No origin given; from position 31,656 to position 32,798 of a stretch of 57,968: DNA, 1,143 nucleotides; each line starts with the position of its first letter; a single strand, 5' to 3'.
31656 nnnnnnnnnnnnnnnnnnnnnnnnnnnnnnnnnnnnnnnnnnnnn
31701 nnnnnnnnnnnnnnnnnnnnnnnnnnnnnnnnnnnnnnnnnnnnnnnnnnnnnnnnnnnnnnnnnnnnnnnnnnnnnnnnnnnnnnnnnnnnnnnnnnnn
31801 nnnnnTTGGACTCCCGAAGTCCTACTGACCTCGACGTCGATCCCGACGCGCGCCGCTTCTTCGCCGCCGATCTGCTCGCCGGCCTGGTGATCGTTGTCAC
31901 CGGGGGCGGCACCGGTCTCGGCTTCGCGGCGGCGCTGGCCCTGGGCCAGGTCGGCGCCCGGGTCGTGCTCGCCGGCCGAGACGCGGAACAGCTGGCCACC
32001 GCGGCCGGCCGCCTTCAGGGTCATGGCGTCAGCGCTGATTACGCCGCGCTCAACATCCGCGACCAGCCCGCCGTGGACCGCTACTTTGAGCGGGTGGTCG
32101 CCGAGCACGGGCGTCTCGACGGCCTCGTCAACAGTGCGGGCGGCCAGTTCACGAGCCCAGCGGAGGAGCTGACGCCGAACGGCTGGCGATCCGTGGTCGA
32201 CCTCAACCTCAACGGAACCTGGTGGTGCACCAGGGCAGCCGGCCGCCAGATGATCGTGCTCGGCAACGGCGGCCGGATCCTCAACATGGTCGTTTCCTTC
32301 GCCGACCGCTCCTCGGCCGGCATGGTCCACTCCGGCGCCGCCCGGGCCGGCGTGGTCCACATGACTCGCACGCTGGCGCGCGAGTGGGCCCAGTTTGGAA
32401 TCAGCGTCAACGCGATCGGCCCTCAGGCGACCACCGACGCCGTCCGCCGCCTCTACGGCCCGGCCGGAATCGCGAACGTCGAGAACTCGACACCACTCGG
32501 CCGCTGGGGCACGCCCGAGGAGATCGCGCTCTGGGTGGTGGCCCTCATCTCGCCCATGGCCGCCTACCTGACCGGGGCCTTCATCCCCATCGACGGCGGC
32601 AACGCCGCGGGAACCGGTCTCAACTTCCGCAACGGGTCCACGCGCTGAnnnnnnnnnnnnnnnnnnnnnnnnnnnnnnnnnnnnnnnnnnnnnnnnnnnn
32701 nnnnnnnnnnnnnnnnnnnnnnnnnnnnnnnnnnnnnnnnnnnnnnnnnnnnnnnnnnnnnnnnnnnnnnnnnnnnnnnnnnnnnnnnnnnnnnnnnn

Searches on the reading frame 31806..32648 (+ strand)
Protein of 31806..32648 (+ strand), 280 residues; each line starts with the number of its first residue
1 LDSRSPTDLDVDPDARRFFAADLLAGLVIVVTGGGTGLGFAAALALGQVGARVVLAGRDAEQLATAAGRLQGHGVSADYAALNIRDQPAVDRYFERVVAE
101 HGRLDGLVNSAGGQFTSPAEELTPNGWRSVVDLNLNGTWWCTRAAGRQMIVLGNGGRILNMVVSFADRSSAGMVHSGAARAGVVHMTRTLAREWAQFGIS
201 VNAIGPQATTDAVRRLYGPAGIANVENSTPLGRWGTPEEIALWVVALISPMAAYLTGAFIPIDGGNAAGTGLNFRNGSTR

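Call 19: search_protein_families(library=pfam, proteins=[window:31806-32648:+], max_evalue=0.00001)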
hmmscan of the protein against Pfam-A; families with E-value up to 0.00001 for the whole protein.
window:31806-32648:+ (280 aa): 3 families
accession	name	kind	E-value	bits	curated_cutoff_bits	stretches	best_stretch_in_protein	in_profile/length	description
PF13561.12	adh_short_C2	-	1.7e-47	162.4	27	1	36-265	6-234/236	Enoyl-(Acyl carrier protein) reductase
PF00106.31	adh_short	-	6.7e-43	146.9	26.6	1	28-209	2-182/195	short chain dehydrogenase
PF08659.16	KR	-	1.4e-11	45.1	22.6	1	29-145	3-123/180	KR domain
